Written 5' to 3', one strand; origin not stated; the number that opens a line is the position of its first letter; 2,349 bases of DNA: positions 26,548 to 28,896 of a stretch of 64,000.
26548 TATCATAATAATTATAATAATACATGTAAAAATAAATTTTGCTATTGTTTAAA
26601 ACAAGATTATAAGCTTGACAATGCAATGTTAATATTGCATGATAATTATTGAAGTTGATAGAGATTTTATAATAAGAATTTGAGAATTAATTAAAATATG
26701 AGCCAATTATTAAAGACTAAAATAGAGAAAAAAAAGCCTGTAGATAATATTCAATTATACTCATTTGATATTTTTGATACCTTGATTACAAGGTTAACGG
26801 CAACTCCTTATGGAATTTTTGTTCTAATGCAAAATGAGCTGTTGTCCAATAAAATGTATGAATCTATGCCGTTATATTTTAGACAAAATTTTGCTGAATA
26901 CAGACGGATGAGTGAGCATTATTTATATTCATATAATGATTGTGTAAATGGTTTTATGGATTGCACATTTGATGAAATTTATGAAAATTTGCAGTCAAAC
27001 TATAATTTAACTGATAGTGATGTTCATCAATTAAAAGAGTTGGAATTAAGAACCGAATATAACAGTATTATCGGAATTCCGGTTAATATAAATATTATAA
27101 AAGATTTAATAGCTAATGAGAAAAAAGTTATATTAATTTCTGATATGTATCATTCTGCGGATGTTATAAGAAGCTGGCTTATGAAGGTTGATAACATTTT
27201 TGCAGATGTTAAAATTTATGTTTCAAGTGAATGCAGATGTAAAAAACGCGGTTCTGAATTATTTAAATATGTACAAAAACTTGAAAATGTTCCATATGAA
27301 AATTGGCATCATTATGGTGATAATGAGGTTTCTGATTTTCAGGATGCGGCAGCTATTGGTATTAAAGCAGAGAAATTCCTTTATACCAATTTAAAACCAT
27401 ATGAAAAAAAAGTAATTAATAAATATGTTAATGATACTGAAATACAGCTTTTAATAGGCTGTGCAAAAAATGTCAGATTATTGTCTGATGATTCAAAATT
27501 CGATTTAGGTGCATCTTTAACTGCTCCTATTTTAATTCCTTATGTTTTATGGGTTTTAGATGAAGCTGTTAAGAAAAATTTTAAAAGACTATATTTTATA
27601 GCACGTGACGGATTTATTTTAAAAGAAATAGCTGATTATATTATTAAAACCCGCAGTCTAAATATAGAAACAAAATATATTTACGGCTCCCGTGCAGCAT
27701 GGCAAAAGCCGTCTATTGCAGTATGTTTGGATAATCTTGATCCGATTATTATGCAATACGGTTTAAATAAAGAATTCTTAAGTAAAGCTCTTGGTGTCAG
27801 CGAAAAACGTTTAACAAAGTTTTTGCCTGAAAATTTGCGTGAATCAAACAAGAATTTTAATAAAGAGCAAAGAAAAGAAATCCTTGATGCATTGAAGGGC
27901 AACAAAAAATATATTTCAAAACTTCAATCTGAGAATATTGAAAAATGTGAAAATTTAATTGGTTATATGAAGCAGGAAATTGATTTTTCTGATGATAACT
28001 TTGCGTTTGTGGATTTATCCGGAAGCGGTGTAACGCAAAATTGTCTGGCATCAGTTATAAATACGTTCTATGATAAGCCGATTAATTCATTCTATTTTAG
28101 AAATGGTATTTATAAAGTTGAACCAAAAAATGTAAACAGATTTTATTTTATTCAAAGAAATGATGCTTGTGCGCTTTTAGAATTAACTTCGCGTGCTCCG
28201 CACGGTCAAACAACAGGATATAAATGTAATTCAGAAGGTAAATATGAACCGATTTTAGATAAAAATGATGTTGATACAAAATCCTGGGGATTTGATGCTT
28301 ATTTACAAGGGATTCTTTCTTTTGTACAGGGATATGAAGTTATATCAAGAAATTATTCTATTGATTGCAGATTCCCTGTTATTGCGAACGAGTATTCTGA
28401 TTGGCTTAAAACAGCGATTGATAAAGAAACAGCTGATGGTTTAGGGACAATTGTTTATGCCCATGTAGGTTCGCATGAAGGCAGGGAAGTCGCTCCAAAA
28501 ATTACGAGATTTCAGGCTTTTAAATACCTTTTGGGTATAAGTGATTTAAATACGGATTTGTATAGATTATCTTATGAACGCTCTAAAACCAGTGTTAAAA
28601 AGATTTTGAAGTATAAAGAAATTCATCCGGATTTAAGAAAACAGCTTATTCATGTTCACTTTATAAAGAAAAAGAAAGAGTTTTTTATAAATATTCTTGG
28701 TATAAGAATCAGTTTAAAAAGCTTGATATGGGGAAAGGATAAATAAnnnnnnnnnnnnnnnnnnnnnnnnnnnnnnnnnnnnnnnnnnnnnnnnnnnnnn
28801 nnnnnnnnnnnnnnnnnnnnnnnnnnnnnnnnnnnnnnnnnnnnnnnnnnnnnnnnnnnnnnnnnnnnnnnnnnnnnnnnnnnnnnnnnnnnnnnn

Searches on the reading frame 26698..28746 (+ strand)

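Call 10: search_protein_families(library=pfam, proteins=[window:26698-28746:+], max_evalue=0.01)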
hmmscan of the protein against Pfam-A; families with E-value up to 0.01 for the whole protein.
window:26698-28746:+ (682 aa): 0 families

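Call 49: search_protein_families(library=ncbifam, proteins=[window:26698-28743:+], max_evalue=0.01)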
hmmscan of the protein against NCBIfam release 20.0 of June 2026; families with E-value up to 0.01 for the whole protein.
window:26698-28743:+ (682 aa): 3 families
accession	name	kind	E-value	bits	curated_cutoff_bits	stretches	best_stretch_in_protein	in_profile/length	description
TIGR01549.1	HAD-SF-IA-v1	subfamily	4.5e-05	23.9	23.3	1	140-221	75-149/149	HAD-IA family hydrolase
TIGR02252.1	DREG-2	subfamily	0.0033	17.2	155.2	0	134-224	114-201/203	HAD hydrolase, REG-2-like, family IA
TIGR02253.1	CTE7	subfamily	0.0053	16.5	169.75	1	75-246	47-211/221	TIGR02253 family HAD-type hydrolase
